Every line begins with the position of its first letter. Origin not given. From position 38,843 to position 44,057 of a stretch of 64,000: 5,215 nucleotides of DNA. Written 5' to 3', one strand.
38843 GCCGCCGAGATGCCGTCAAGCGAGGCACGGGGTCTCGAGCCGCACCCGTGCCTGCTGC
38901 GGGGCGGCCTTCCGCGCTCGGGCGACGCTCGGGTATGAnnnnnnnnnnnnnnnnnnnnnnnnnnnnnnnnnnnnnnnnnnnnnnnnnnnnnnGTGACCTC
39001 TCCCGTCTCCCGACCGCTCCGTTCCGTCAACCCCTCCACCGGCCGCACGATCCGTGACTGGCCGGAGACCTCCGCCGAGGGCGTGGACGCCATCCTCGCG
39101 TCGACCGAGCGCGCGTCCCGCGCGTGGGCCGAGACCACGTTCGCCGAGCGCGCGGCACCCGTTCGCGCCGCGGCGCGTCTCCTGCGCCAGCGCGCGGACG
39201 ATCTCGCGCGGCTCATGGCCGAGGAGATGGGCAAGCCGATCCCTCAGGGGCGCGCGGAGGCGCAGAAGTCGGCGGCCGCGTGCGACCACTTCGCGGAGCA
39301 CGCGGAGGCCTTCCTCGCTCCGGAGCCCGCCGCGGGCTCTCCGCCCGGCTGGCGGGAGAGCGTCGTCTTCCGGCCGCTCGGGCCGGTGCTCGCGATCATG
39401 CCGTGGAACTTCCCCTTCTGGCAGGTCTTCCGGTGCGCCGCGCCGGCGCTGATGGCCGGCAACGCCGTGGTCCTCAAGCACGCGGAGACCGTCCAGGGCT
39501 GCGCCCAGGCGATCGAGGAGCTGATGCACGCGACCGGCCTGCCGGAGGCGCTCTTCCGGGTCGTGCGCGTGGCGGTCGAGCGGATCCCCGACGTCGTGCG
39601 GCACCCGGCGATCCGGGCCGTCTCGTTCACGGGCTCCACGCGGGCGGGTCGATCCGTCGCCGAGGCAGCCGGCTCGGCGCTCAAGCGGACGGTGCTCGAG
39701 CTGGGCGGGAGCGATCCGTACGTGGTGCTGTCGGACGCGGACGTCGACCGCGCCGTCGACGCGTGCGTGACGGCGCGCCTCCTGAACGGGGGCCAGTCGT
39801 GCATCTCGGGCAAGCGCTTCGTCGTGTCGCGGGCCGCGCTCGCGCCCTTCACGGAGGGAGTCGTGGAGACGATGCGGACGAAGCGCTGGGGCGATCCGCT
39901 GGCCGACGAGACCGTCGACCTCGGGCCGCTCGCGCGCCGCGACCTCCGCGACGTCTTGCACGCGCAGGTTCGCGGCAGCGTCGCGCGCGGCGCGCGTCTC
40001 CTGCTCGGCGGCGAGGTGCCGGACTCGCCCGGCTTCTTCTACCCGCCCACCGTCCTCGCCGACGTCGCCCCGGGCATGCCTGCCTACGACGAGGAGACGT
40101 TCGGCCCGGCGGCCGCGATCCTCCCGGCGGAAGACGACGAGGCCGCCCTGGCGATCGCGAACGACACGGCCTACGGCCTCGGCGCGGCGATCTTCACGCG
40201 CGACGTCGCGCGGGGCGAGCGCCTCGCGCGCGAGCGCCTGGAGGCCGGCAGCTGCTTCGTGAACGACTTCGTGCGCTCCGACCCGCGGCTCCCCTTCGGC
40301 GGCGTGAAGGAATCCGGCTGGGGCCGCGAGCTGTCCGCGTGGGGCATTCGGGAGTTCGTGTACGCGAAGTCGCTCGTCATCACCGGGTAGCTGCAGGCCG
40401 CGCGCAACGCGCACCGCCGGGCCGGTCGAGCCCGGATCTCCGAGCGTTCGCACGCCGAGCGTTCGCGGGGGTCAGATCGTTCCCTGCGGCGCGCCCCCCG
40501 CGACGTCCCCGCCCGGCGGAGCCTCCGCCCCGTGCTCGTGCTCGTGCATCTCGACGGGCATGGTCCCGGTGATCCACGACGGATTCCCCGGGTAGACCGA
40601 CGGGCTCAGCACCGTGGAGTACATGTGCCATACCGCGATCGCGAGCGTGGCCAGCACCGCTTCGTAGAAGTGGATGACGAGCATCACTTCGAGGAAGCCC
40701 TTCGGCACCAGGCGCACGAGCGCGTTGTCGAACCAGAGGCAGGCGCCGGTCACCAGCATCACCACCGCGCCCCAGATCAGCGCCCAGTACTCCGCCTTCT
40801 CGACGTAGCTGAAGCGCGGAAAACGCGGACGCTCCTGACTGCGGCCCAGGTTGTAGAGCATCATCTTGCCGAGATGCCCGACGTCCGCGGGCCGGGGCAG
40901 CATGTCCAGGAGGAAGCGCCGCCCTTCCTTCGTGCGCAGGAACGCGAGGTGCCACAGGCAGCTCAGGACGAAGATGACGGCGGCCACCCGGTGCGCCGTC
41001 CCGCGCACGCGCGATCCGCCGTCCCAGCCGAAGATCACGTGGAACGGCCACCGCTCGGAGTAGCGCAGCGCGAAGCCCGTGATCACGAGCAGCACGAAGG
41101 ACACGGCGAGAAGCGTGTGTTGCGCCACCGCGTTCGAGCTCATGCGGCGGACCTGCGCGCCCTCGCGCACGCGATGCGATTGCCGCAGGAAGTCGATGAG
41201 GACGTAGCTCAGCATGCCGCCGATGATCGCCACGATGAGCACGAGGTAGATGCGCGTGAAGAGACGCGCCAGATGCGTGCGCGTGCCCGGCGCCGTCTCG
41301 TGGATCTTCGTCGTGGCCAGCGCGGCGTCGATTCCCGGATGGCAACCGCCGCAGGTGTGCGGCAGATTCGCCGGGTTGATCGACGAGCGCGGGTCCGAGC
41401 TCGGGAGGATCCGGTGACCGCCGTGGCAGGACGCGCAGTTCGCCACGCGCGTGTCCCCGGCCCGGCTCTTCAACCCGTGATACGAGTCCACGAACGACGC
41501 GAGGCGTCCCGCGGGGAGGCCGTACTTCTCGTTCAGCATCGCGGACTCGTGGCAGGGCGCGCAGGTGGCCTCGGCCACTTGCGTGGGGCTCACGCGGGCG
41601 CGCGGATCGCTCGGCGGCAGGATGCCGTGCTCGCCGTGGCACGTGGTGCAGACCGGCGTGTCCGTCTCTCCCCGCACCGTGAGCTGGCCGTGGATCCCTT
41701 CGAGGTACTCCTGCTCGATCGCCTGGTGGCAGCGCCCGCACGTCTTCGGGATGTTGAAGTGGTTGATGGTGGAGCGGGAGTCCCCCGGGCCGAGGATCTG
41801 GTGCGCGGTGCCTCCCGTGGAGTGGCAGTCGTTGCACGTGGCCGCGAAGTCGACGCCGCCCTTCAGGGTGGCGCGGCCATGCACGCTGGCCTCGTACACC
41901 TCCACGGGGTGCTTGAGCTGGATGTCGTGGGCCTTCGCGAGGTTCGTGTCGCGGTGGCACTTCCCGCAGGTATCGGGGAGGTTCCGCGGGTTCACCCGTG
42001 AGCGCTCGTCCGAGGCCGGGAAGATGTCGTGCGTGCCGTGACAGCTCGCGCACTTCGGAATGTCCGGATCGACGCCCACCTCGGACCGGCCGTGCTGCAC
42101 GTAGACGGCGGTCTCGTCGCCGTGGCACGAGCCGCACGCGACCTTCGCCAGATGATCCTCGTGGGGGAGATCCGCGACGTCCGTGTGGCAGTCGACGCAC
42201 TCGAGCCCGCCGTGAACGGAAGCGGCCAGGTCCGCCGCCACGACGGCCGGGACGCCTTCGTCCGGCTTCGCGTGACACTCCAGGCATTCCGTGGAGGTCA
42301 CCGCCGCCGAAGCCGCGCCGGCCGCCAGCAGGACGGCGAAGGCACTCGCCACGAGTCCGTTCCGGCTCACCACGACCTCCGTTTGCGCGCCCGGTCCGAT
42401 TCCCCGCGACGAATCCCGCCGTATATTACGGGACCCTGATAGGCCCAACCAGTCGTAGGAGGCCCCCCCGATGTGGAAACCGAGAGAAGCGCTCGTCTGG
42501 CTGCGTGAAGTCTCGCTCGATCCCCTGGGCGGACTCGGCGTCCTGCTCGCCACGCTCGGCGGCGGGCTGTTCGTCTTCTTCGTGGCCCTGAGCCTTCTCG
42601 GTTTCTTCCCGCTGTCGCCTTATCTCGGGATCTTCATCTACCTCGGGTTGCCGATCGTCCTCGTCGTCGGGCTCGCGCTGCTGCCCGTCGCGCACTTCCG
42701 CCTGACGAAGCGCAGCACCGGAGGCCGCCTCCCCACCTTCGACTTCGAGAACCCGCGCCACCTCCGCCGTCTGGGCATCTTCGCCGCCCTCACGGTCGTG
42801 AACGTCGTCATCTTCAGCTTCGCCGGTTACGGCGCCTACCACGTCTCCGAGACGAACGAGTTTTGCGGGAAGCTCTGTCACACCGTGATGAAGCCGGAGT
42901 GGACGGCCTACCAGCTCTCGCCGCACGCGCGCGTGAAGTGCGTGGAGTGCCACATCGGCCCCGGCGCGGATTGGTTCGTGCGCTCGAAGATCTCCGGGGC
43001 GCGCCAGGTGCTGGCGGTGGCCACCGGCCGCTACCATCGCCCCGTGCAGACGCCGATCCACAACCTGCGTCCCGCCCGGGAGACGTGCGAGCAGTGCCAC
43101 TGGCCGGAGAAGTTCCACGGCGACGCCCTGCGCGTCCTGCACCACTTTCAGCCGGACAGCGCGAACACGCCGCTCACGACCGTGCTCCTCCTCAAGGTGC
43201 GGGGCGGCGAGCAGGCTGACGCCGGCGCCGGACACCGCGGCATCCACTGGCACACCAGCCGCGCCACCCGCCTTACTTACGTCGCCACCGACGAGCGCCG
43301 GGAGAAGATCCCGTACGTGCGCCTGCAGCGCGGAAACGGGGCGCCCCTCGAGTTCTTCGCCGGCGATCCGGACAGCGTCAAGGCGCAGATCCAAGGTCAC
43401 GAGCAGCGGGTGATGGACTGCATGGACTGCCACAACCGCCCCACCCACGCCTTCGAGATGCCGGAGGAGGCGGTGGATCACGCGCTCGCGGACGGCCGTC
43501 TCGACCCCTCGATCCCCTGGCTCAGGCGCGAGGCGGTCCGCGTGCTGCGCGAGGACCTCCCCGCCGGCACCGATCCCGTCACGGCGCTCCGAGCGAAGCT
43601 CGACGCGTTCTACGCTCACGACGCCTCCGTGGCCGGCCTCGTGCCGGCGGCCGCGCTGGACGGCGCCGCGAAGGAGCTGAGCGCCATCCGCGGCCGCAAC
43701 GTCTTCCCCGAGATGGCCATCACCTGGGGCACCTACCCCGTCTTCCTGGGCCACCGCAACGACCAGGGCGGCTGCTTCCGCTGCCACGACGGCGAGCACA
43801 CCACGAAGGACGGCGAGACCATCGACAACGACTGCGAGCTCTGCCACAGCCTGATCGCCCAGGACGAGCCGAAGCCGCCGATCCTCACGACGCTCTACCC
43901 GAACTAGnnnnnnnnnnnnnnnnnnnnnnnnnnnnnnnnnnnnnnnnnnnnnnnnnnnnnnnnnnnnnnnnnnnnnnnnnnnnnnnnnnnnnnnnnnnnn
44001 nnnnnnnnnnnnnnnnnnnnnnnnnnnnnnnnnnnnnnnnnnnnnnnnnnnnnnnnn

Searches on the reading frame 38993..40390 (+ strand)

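Call 77: search_protein_families(library=ncbifam, proteins=[window:38993-40390:+], max_evalue=1e-10)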
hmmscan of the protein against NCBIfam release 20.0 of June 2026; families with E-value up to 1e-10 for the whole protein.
window:38993-40390:+ (465 aa): 38 families (the best 25 are shown)
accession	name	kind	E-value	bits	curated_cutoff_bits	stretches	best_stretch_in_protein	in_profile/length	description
NF006915.0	PRK09406.1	equivalog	3.7e-150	500.8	730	1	8-461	2-454/457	NADP-dependent succinic semialdehyde dehydrogenase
NF010575.0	PRK13968.1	equivalog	2.6e-141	471.9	855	1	10-458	10-454/462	succinate-semialdehyde dehydrogenase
NF042989.1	AldDh_AldH_Clos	equivalog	1.8e-135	452.3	800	1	10-460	4-454/458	aldehyde dehydrogenase AldH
NF006916.0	PRK09407.1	equivalog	1.9e-97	327.1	521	1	11-461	38-490/526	succinic semialdehyde dehydrogenase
TIGR01804.1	BADH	equivalog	1.4e-95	320.6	668.6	1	7-456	13-464/467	betaine-aldehyde dehydrogenase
TIGR01780.1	SSADH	subfamily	2.9e-94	316.5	646.35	1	12-458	2-447/448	succinate-semialdehyde dehydrogenase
NF010000.0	PRK13473.1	subfamily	5e-94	315.6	615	1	11-461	21-470/475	aminobutyraldehyde dehydrogenase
NF009725.0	PRK13252.1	equivalog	1.3e-92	310.8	593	1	7-463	22-479/488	betaine-aldehyde dehydrogenase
TIGR02299.1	HpaE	equivalog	9.1e-89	298.3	638.35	1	10-463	19-476/488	5-carboxymethyl-2-hydroxymuconate semialdehyde dehydrogenase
NF045736.1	PaDhStyDRhodo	equivalog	1.3e-85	287.8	800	1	9-456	20-470/479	phenylacetaldehyde dehydrogenase StyD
NF008415.0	PRK11241.1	equivalog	3.3e-83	280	828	1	11-463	30-480/482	NADP-dependent succinate-semialdehyde dehydrogenase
NF007497.0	PRK10090.1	equivalog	1.4e-81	274.7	500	1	11-458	26-472/480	aldehyde dehydrogenase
NF045735.1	PaDhStyDPseudo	equivalog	4.6e-81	272.9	850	1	9-463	20-481/483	phenylacetaldehyde dehydrogenase StyD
NF047626.1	SulfactDhSafD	equivalog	1.3e-80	271.7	700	1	12-463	6-454/454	sulfoacetaldehyde dehydrogenase SafD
NF040648.1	lactal_redase_Meth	equivalog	1.6e-79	268.1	650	1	12-463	16-462/463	lactaldehyde dehydrogenase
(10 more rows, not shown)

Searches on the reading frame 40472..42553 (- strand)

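Call 35: search_protein_families(library=pfam, proteins=[window:40472-42553:-], max_evalue=1)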
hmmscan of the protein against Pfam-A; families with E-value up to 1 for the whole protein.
window:40472-42553:- (693 aa): 10 families
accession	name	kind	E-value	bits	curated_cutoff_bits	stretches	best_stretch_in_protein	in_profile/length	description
PF14522.11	Cytochrome_C7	-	1.1e-15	57.7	24.8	7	130-201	4-67/67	Cytochrome c7 and related cytochrome c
PF01292.26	Ni_hydr_CYTB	-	3.2e-12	47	30.1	1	475-649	6-164/179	Prokaryotic cytochrome b561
PF14537.11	Cytochrom_c3_2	-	9.7e-10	39.2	25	3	115-200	5-78/79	Cytochrome c3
PF09699.15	Paired_CXXCH_1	-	6.7e-07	29.3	20.6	4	302-339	9-40/41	Doubled CXXCH motif (Paired_CXXCH_1)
PF02085.21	Cytochrom_CIII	-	2e-05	25.3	22.9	2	128-209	22-91/101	Class III cytochrome C family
PF14358.11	DUF4405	-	7.2e-05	23.7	26.7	1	480-538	4-64/66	Domain of unknown function (DUF4405)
PF03264.19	Cytochrom_NNT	-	0.01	16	24.1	1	83-127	121-168/174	NapC/NirT cytochrome c family, N-terminal region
PF10027.14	DUF2269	-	0.03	14.8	28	1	455-505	24-75/150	Predicted integral membrane protein (DUF2269)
PF00684.25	DnaJ_CXXCXGXG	-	0.18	12.5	32.7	0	119-179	1-55/65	DnaJ central domain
PF19507.4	DUF6041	-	0.81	10.1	27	0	453-509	27-84/140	Family of unknown function (DUF6041)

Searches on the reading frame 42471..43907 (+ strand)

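Call 35: search_protein_families(library=pfam, proteins=[window:42471-43907:+], max_evalue=1)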
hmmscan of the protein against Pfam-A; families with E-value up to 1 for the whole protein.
window:42471-43907:+ (478 aa): 8 families
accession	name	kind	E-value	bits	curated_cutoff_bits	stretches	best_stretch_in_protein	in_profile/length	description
PF03264.19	Cytochrom_NNT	-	1.2e-07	32.1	24.1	1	101-193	8-104/174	NapC/NirT cytochrome c family, N-terminal region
PF14522.11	Cytochrome_C7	-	1.2e-05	25.5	24.8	1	430-460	39-67/67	Cytochrome c7 and related cytochrome c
PF02085.21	Cytochrom_CIII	-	0.003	18.3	22.9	0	148-213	24-85/101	Class III cytochrome C family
PF02335.20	Cytochrom_C552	-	0.0034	16.9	24.1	1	285-342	101-153/438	Cytochrome c552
PF14537.11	Cytochrom_c3_2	-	0.028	15.3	25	1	428-463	2-37/79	Cytochrome c3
PF10690.14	Myticin-prepro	-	0.076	13.7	28.5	1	108-160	8-58/98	Myticin pre-proprotein from the mussel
PF22113.1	Mtrc-MtrF_II-IV_dom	-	0.11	12.5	30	0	432-460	6-36/176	Outer membrane cytochrome MtrC/MtrF-like, domains II/IV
PF03150.19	CCP_MauG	-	0.68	11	25.6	0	313-335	20-40/149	Di-haem cytochrome c peroxidase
